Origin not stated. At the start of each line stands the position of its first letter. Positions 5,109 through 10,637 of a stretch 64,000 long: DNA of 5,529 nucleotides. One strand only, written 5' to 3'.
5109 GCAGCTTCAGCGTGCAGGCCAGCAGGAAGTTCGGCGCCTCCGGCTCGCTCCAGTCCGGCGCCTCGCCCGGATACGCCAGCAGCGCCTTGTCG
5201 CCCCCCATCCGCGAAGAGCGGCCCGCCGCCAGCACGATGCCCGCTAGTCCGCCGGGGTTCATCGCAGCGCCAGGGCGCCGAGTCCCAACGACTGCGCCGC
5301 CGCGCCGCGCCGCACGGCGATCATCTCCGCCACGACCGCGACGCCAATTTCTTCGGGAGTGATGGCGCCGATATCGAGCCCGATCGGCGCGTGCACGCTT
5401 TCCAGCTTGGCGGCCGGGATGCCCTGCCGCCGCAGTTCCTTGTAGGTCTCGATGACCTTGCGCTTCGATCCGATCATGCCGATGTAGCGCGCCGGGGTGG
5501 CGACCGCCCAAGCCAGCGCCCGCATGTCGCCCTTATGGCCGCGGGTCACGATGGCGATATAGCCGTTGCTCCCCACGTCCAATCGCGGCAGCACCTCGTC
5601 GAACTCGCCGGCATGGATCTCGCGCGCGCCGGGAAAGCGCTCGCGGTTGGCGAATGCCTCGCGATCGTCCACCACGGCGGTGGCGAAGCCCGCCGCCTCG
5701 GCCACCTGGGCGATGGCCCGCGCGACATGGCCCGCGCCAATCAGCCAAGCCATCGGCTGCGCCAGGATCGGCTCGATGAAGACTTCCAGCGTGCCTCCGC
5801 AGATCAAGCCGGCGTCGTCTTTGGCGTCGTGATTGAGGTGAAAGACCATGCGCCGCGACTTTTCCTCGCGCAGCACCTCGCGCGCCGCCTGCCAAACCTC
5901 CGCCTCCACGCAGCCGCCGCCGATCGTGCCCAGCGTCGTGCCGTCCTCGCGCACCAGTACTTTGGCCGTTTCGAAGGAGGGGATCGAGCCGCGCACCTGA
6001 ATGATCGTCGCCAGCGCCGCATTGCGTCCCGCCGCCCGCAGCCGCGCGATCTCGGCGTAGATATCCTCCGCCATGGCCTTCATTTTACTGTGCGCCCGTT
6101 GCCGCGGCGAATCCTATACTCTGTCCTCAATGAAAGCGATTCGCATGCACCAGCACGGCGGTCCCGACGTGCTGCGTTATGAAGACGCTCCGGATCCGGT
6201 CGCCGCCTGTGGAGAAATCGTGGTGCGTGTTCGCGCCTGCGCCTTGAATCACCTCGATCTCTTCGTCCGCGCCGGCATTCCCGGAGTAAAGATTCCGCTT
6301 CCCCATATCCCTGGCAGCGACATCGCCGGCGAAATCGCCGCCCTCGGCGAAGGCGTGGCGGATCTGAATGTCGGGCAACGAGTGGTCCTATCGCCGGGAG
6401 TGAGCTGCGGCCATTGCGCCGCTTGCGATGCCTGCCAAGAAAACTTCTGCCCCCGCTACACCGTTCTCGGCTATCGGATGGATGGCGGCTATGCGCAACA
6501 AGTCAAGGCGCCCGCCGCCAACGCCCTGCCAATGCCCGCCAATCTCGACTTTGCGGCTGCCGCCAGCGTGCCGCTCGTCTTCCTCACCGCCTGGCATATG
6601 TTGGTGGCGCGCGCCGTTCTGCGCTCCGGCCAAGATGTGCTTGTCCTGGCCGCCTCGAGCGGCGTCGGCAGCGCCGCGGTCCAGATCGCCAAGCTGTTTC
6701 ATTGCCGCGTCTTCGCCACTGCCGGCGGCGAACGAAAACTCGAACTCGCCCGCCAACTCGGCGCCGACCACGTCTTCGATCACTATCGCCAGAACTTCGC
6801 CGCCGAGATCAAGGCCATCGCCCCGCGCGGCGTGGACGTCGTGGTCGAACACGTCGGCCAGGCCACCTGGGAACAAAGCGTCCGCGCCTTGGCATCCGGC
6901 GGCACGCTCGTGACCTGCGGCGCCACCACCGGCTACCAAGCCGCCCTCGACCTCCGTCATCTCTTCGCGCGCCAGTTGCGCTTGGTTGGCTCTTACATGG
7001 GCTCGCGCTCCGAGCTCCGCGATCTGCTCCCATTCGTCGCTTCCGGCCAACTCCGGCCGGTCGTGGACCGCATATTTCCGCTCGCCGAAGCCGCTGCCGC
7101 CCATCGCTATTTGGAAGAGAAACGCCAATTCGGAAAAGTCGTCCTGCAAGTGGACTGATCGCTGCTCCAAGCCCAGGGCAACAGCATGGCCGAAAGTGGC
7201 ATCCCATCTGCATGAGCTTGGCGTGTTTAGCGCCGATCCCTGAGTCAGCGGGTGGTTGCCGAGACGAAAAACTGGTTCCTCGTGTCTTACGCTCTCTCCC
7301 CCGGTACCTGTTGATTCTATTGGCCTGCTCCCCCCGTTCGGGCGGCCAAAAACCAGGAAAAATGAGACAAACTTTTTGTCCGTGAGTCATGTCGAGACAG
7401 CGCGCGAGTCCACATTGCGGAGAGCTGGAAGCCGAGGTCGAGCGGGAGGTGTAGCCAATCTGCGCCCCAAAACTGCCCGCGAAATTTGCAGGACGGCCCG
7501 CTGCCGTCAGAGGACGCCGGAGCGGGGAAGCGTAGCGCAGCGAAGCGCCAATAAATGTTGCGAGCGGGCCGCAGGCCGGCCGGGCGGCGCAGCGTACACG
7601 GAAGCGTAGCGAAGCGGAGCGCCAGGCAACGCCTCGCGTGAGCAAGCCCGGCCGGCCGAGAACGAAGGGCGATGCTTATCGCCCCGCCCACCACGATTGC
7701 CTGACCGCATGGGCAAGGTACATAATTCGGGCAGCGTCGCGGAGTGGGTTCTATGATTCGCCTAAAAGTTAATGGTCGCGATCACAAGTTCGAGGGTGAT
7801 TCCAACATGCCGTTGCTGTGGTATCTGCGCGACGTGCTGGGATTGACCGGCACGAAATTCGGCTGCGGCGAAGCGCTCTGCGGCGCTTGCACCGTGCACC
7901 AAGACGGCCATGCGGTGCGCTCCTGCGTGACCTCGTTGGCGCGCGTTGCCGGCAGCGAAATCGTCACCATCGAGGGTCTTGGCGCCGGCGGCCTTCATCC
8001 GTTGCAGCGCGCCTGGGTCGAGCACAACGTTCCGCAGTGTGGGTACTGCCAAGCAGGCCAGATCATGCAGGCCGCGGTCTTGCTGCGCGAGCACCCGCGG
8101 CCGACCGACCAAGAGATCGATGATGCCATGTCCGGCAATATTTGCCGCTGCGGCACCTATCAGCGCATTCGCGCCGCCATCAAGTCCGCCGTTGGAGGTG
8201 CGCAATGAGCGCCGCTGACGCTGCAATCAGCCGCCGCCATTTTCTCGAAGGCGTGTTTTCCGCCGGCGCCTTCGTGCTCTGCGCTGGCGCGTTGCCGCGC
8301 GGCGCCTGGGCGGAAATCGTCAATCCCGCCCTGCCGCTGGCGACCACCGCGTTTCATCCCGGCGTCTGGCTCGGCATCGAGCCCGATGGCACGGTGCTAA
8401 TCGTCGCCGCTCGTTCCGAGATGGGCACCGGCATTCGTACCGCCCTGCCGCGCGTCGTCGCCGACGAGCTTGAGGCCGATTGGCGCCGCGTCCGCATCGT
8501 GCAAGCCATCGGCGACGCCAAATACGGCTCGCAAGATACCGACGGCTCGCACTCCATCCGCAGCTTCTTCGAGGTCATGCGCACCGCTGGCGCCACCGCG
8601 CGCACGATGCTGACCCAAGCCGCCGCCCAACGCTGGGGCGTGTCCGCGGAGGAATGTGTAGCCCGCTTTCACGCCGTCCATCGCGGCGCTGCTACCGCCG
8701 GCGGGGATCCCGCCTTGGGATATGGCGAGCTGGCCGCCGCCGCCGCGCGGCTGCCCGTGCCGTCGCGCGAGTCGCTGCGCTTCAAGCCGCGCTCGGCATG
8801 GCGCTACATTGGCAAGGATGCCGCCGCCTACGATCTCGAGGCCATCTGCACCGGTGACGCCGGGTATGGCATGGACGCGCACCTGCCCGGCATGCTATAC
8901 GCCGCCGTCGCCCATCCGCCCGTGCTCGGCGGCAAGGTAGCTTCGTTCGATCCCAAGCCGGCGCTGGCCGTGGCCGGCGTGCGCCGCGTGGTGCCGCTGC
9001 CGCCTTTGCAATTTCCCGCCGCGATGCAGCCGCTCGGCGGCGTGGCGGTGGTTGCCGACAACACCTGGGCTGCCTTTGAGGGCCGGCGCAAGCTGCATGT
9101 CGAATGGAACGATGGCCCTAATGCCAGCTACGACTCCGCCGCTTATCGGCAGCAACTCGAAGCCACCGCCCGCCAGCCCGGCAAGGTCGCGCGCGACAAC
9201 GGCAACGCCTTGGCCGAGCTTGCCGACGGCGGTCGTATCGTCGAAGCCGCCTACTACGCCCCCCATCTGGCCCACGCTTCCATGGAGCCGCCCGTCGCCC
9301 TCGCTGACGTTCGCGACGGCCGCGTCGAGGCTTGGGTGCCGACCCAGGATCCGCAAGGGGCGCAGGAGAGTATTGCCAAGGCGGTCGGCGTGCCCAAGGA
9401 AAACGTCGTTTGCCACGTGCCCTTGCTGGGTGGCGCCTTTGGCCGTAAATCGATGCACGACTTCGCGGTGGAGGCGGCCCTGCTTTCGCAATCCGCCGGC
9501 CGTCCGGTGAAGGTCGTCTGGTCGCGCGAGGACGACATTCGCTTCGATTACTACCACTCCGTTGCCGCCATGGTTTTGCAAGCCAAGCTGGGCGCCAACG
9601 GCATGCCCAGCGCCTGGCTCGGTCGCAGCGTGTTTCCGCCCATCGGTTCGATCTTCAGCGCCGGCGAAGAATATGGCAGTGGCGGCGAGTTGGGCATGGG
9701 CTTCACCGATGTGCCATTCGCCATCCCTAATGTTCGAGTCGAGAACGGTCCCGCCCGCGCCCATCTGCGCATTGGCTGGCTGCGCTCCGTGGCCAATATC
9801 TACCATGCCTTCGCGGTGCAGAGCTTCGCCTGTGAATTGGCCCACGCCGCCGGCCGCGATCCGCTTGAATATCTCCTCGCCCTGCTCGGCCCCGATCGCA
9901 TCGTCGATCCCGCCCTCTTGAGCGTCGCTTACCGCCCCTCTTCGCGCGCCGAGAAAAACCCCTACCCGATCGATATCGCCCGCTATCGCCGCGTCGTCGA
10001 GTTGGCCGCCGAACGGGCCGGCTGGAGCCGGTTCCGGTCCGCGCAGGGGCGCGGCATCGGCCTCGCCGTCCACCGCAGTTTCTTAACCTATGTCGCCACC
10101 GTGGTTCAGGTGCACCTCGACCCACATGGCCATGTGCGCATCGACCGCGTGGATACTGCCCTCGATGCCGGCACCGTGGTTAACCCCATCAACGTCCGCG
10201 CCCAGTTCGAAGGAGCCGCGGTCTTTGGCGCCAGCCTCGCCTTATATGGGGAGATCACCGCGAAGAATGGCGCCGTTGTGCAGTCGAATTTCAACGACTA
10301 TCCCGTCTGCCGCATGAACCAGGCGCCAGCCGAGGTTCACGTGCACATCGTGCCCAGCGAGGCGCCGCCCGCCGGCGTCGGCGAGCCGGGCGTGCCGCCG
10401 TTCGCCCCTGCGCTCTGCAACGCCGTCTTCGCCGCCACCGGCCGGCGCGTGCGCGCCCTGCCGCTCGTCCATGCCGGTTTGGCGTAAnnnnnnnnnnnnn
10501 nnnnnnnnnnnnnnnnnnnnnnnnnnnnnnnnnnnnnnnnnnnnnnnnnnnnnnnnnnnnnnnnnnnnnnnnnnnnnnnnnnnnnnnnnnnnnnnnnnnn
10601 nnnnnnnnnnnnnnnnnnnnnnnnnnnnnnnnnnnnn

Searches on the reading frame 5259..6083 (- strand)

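Call 62: search_protein_families(library=pfam, proteins=[window:5259-6083:-], max_evalue=0.0001)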
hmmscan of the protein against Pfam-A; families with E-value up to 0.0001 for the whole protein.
window:5259-6083:- (274 aa): 2 families
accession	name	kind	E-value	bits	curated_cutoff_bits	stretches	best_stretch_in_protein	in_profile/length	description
PF13478.12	XdhC_C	-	3.8e-41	141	29.7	1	113-254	2-125/125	XdhC Rossmann domain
PF02625.21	XdhC_CoxI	-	1e-21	77.1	24.3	1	16-79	2-65/68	XdhC and CoxI family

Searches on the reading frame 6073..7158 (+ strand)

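Call 62: search_protein_families(library=pfam, proteins=[window:6073-7158:+], max_evalue=0.0001)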
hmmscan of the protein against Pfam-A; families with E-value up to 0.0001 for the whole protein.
window:6073-7158:+ (361 aa): 3 families
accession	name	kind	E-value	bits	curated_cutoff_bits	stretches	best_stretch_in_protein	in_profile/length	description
PF00107.32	ADH_zinc_N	-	1.3e-35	122.6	31.8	1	197-323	1-128/129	Zinc-binding dehydrogenase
PF13602.12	ADH_zinc_N_2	-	2.9e-29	103.1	27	1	229-358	1-134/134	Zinc-binding dehydrogenase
PF08240.17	ADH_N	-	5.4e-26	91.3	23.5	1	47-155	3-103/104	Alcohol dehydrogenase GroES-like domain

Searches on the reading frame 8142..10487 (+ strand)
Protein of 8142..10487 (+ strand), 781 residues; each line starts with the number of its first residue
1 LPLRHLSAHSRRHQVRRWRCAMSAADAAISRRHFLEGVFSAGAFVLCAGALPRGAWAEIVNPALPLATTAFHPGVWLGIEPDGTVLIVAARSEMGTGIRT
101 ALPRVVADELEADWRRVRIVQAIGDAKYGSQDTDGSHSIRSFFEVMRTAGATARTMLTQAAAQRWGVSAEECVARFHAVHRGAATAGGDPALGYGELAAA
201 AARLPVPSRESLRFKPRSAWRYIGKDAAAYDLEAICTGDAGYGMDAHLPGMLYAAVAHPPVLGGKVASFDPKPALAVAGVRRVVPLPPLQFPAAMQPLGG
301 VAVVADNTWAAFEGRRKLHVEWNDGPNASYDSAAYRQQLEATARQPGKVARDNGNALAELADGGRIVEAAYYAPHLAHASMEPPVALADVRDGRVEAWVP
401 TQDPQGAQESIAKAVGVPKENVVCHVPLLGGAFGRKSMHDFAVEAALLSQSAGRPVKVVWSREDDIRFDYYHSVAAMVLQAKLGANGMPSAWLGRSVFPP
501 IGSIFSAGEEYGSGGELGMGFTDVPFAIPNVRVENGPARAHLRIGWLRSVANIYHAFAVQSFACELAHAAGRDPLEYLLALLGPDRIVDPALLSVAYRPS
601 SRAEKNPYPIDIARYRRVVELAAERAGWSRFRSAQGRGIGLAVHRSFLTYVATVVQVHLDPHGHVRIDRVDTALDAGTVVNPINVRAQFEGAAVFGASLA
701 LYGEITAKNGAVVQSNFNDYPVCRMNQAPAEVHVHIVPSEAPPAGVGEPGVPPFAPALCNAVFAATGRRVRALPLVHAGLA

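Call 62: search_protein_families(library=pfam, proteins=[window:8142-10487:+], max_evalue=0.0001)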
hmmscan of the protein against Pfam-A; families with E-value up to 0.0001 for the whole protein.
window:8142-10487:+ (781 aa): 2 families
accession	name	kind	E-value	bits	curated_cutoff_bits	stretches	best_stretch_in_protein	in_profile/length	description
PF20256.3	MoCoBD_2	-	9.5e-30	104.5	27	2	645-729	197-283/283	Molybdopterin cofactor-binding domain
PF02738.23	MoCoBD_1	-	7.3e-28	97.7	27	1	346-576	6-238/244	Molybdopterin cofactor-binding domain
